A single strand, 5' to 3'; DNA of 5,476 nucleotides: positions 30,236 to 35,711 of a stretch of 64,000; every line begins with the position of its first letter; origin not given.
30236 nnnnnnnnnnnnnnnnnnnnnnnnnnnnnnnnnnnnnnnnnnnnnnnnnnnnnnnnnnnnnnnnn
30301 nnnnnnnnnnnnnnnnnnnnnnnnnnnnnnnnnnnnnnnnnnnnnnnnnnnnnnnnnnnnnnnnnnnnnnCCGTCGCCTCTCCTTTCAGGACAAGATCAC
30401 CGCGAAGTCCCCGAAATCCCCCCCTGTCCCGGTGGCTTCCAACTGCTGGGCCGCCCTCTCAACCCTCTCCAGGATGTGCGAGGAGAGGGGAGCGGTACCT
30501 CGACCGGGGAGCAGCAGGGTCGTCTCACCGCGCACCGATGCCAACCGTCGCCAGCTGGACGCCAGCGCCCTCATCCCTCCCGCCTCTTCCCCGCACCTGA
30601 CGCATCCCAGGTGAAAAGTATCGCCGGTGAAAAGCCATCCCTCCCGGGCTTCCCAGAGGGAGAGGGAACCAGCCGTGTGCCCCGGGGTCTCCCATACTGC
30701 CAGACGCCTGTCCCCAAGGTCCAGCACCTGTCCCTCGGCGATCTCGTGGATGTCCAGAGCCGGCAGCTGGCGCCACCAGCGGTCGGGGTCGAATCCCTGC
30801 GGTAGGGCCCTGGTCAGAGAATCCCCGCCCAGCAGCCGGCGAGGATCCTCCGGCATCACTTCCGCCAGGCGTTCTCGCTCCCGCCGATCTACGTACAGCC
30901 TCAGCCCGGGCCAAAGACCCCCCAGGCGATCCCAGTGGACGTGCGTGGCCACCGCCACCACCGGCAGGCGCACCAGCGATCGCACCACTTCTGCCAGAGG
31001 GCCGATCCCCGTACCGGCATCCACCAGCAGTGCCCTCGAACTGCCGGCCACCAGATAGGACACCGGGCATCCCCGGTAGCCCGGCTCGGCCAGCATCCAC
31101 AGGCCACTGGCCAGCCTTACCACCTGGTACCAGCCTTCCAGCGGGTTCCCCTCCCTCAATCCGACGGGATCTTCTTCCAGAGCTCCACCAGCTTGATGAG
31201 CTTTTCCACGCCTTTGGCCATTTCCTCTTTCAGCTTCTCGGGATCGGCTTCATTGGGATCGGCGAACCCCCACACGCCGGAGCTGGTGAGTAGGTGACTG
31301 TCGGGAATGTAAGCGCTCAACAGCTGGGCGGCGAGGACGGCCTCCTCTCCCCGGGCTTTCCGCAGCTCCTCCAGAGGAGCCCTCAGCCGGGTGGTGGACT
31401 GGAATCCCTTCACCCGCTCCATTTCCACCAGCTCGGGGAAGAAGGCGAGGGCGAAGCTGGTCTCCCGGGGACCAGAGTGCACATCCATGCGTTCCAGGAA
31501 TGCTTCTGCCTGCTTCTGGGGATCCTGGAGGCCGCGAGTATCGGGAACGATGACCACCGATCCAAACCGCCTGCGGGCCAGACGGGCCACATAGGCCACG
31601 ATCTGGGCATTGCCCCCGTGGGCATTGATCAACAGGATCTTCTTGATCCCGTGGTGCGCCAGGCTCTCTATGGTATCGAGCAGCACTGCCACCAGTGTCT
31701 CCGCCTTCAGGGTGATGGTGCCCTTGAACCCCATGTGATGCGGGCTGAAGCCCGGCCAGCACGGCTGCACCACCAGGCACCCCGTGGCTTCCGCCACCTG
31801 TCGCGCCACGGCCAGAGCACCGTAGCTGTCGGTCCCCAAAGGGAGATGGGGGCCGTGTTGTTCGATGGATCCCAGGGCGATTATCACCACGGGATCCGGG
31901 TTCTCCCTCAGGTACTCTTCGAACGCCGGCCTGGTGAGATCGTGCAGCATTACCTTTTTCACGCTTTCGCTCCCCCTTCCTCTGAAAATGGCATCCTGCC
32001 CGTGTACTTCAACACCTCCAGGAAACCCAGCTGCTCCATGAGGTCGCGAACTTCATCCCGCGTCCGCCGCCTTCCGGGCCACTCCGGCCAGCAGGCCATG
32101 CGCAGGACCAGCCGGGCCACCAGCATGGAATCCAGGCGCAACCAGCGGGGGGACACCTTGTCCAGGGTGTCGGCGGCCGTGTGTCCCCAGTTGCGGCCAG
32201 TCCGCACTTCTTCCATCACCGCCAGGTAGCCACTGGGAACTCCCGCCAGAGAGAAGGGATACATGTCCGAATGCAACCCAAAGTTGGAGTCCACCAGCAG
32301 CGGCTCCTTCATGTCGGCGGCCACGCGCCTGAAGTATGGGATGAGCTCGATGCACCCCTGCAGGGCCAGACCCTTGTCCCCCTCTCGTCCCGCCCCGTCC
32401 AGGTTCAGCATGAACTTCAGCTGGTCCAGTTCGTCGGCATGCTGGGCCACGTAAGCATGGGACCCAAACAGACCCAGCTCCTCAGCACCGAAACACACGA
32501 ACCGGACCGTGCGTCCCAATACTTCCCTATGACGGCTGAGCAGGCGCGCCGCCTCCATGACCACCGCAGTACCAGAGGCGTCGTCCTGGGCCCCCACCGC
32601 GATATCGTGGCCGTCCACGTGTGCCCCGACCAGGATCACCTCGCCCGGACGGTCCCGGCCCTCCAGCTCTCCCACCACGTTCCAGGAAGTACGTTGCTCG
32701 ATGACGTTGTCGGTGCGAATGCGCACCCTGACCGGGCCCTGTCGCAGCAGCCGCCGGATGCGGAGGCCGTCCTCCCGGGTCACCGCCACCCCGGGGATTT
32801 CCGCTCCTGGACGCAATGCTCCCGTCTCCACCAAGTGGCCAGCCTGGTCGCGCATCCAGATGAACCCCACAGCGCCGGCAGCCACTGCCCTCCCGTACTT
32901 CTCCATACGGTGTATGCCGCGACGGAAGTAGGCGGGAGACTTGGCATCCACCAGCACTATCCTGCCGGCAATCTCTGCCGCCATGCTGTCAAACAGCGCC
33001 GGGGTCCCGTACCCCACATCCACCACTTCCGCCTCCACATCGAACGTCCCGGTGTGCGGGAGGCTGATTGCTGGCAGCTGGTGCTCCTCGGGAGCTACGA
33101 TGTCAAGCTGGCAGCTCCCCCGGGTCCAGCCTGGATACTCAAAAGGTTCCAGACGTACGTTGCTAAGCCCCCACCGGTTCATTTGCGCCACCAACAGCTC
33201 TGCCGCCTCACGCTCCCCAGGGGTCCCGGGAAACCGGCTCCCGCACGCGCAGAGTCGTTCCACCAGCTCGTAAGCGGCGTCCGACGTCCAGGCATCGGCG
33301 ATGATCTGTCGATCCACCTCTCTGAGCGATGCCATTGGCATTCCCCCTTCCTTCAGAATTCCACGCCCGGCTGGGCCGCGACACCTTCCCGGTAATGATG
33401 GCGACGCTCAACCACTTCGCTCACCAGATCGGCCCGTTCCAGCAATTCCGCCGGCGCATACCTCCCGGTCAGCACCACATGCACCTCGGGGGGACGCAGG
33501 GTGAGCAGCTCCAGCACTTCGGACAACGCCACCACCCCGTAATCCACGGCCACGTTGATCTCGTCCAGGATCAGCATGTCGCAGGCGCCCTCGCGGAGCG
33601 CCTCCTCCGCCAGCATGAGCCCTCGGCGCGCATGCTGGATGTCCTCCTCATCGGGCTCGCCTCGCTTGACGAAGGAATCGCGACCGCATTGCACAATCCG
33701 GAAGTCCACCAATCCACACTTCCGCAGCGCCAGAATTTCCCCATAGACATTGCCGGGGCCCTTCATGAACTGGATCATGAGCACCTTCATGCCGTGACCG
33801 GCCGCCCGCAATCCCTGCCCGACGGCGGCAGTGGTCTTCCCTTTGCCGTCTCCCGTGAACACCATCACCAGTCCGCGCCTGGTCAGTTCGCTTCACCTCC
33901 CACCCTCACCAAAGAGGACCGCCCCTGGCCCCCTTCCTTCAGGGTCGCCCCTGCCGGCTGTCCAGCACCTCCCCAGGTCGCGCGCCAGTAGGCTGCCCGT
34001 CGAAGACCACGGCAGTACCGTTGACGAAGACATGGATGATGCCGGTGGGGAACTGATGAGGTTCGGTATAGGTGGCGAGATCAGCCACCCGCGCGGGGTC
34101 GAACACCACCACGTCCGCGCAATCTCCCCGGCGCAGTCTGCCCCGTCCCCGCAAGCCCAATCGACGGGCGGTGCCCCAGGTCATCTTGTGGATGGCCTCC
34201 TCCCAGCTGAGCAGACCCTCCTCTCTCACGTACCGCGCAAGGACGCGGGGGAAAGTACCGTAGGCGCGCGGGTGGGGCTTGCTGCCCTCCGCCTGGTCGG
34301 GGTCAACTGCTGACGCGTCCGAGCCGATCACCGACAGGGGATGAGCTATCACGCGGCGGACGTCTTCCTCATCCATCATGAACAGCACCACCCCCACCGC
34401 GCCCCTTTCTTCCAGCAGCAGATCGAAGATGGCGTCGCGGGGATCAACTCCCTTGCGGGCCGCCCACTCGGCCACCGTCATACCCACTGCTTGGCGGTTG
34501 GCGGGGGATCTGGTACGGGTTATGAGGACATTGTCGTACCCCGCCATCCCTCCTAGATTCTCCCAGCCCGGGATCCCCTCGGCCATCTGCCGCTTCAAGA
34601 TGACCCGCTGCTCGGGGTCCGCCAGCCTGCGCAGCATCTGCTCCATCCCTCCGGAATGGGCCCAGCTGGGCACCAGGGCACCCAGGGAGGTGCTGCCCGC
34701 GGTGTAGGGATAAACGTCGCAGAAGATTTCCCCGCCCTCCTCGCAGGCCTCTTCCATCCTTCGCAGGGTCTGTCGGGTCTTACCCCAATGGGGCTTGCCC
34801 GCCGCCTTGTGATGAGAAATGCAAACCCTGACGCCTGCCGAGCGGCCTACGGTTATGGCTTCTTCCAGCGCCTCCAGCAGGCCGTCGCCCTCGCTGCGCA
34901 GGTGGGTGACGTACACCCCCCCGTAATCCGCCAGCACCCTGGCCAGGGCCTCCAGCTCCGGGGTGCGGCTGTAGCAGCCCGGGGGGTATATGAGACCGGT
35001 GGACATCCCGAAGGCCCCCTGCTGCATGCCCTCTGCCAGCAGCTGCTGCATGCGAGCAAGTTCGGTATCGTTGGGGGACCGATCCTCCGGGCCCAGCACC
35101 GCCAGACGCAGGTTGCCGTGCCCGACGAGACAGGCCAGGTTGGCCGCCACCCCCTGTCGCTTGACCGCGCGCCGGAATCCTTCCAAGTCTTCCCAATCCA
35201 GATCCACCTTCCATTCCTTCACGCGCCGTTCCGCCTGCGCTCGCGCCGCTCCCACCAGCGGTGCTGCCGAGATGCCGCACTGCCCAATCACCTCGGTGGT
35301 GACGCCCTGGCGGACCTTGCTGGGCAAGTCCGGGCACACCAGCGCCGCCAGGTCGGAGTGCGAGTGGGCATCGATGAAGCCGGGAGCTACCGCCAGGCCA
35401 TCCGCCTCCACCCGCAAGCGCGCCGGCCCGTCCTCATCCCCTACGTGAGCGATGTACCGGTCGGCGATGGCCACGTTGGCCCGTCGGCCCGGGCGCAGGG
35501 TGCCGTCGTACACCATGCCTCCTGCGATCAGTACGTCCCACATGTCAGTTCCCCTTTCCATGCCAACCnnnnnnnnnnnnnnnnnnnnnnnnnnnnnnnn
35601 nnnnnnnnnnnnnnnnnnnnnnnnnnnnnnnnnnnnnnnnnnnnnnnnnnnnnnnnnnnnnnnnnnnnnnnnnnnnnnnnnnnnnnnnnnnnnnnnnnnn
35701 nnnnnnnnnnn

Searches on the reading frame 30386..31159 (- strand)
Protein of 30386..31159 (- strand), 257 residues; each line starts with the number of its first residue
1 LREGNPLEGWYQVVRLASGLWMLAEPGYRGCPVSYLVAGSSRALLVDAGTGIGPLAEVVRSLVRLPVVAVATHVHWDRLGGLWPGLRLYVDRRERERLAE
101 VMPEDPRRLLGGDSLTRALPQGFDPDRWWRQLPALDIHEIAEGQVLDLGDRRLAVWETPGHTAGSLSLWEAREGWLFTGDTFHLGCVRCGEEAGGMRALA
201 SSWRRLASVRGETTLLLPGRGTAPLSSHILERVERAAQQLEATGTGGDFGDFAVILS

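Call 22: search_protein_families(library=pfam, proteins=[window:30386-31159:-], max_evalue=0.00001)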
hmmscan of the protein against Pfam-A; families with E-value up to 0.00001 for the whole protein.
window:30386-31159:- (257 aa): 1 family
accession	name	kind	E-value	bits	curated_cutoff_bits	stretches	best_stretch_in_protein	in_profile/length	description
PF00753.33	Lactamase_B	-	4.4e-15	56.6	22.7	1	34-212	8-190/196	Metallo-beta-lactamase superfamily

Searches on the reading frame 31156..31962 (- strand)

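Call 22: search_protein_families(library=pfam, proteins=[window:31156-31962:-], max_evalue=0.00001)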
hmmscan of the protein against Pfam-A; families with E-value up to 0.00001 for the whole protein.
window:31156-31962:- (268 aa): 1 family
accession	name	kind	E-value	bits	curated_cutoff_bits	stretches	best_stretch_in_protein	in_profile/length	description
PF02633.19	Creatininase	-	5.7e-59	199.8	31.3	1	7-259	1-238/238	Creatinine amidohydrolase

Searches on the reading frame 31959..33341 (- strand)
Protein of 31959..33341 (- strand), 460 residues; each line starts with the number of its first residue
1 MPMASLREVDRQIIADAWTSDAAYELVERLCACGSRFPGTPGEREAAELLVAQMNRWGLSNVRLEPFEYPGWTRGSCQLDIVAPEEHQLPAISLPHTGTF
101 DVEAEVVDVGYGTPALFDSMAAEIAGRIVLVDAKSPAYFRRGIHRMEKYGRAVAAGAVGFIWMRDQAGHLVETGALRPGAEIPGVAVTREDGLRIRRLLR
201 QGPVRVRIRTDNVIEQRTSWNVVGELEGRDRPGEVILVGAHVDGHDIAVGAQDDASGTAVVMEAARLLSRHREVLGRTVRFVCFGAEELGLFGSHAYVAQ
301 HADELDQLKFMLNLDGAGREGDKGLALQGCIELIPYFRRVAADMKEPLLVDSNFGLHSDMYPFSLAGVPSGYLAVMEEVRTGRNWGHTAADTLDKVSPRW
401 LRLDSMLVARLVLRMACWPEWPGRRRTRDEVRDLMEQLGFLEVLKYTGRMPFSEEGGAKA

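Call 22: search_protein_families(library=pfam, proteins=[window:31959-33341:-], max_evalue=0.00001)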
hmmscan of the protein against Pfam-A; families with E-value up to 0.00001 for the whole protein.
window:31959-33341:- (460 aa): 3 families
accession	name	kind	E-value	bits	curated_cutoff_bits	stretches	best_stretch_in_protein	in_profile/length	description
PF04389.22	Peptidase_M28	-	2.4e-37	129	21.3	1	221-402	1-183/193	Peptidase family M28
PF02225.27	PA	-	1.5e-08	35.1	23.9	1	102-195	1-95/95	PA domain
PF01546.33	Peptidase_M20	-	5.4e-06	26.9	24.6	1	242-324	24-108/206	Peptidase family M20/M25/M40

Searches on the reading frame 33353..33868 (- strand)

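Call 22: search_protein_families(library=pfam, proteins=[window:33353-33868:-], max_evalue=0.00001)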
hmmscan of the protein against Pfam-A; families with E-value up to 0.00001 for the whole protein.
window:33353-33868:- (171 aa): 1 family
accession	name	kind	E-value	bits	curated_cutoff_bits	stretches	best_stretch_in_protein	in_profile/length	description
PF02572.21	CobA_CobO_BtuR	-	1.2e-59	201.8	25.7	1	2-171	6-172/172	ATP:corrinoid adenosyltransferase BtuR/CobO/CobP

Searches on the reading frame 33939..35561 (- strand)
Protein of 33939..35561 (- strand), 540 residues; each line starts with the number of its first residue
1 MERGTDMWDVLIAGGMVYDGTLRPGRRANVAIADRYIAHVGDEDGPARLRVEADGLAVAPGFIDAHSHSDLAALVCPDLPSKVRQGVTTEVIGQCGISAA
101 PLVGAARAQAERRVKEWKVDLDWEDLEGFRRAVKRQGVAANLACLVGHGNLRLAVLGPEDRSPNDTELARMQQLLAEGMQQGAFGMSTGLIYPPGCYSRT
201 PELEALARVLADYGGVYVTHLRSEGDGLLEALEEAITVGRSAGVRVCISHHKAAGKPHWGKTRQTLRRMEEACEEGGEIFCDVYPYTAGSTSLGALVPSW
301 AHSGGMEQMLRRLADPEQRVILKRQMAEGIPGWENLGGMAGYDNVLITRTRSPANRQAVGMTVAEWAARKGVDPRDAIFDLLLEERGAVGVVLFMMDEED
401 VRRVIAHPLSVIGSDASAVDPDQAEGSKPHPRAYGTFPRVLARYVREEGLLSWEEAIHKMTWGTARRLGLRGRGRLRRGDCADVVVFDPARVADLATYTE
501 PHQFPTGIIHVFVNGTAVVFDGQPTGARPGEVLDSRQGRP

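Call 22: search_protein_families(library=pfam, proteins=[window:33939-35561:-], max_evalue=0.00001)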
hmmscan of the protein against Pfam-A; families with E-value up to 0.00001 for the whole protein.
window:33939-35561:- (540 aa): 2 families
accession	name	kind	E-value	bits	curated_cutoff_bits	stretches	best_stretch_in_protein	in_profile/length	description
PF07969.17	Amidohydro_3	-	3.4e-25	89.9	29.7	1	51-519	3-472/472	Amidohydrolase family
PF01979.26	Amidohydro_1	-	6.5e-13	49.1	25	0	439-518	272-345/345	Amidohydrolase family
